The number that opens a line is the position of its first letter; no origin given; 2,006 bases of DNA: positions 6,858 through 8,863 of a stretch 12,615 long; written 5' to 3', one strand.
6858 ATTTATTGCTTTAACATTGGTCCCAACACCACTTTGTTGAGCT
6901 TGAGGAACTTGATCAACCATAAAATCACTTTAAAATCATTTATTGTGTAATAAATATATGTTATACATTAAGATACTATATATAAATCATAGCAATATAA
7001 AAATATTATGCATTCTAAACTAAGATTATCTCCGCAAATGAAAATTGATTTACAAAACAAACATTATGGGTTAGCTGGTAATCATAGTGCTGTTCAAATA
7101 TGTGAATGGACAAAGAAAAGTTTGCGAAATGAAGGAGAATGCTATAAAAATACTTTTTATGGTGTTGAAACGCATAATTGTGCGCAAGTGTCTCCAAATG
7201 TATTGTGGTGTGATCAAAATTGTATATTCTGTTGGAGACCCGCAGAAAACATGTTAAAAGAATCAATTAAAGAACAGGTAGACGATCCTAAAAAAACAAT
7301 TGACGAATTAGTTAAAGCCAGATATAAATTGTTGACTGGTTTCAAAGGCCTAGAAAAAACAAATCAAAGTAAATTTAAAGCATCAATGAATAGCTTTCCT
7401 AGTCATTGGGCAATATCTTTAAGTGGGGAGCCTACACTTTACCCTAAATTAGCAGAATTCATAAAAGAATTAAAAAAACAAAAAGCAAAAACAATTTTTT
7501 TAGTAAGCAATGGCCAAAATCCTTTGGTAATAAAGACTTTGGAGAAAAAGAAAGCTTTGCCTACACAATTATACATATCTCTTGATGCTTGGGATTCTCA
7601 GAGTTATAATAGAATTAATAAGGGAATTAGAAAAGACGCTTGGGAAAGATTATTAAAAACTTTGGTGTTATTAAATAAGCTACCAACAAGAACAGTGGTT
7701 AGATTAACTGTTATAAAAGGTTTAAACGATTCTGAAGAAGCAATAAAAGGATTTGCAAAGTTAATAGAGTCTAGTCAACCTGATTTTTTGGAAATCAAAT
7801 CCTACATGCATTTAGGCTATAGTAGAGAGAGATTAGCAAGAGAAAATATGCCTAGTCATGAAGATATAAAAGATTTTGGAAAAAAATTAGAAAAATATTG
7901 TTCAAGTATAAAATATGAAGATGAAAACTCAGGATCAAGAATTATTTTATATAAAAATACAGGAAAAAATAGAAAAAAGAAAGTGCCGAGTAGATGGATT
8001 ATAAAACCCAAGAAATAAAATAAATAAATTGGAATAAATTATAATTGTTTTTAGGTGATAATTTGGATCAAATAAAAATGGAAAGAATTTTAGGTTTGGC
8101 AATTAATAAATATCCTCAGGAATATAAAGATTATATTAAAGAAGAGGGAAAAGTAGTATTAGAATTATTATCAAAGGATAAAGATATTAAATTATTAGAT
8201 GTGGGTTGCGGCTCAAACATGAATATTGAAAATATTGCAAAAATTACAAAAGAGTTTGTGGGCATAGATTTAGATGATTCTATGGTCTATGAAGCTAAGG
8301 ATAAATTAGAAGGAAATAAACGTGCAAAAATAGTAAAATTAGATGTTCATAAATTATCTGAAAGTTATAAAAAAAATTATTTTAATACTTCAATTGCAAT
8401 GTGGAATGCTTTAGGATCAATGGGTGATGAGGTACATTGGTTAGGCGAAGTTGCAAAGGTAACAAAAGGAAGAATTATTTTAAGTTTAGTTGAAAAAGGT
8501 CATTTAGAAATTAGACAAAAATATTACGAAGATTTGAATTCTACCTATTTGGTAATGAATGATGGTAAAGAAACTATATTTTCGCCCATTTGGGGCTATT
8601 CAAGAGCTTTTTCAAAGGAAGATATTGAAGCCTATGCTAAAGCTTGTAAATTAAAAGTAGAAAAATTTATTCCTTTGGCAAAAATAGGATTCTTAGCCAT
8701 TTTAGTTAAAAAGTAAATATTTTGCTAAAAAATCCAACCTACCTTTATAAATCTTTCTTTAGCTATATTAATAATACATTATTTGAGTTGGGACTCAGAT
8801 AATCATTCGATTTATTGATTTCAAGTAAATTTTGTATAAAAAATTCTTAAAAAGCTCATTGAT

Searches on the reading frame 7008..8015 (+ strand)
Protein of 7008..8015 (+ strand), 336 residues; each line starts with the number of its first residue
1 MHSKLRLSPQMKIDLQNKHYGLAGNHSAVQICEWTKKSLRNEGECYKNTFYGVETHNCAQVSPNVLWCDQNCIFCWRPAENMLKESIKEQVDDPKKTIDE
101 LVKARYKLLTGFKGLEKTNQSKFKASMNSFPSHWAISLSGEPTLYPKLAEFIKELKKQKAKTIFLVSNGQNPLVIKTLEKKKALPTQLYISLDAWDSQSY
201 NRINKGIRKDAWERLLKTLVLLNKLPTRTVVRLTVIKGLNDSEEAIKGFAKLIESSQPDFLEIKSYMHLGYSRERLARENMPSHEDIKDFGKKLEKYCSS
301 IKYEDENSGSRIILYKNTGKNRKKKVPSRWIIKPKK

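Call 101: search_protein_families(library=pfam, proteins=[window:7008-8015:+], max_evalue=0.01)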
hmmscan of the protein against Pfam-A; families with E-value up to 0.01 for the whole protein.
window:7008-8015:+ (336 aa): 3 families
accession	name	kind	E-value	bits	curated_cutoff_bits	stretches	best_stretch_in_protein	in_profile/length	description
PF08608.17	Wyosine_form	-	2.1e-19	69.9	22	1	256-315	2-61/63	Wyosine base formation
PF04055.27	Radical_SAM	-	1.4e-17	64.8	29.5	1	67-246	6-162/166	Radical SAM superfamily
PF00702.32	Hydrolase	-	0.0012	19.8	26.4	1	101-180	54-134/191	haloacid dehalogenase-like hydrolase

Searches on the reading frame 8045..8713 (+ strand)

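Call 101: search_protein_families(library=pfam, proteins=[window:8045-8713:+], max_evalue=0.01)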
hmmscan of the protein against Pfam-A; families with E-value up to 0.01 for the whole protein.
window:8045-8713:+ (223 aa): 10 families
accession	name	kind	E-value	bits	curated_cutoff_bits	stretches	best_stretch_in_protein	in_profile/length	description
PF13847.12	Methyltransf_31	-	6.9e-09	36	27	1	45-150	2-113/145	Methyltransferase domain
PF13649.12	Methyltransf_25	-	1e-08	36.2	27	1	51-141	2-94/97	Methyltransferase domain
PF08241.18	Methyltransf_11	-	6.7e-08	33.5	21.2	1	51-141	1-88/95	Methyltransferase domain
PF08242.18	Methyltransf_12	-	7.2e-07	30.3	30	1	51-140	1-92/98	Methyltransferase domain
PF13489.12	Methyltransf_23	-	8.6e-06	26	27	1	38-152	13-122/164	Methyltransferase domain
PF00398.26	RrnaAD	-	5.9e-05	22.7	24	1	46-125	30-96/263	Ribosomal RNA adenine dimethylase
PF00294.29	PfkB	-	0.00019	21.3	25.8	1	121-209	44-133/302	pfkB family carbohydrate kinase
PF06325.19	PrmA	-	0.00021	21.3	22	1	39-115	155-229/296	Ribosomal protein L11 methyltransferase (PrmA)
PF01135.25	PCMT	-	0.0025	18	20.3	1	38-95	65-125/210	Protein-L-isoaspartate(D-aspartate) O-methyltransferase (PCMT)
PF01209.24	Ubie_methyltran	-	0.0043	16.9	20.1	1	39-156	40-159/233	ubiE/COQ5 methyltransferase family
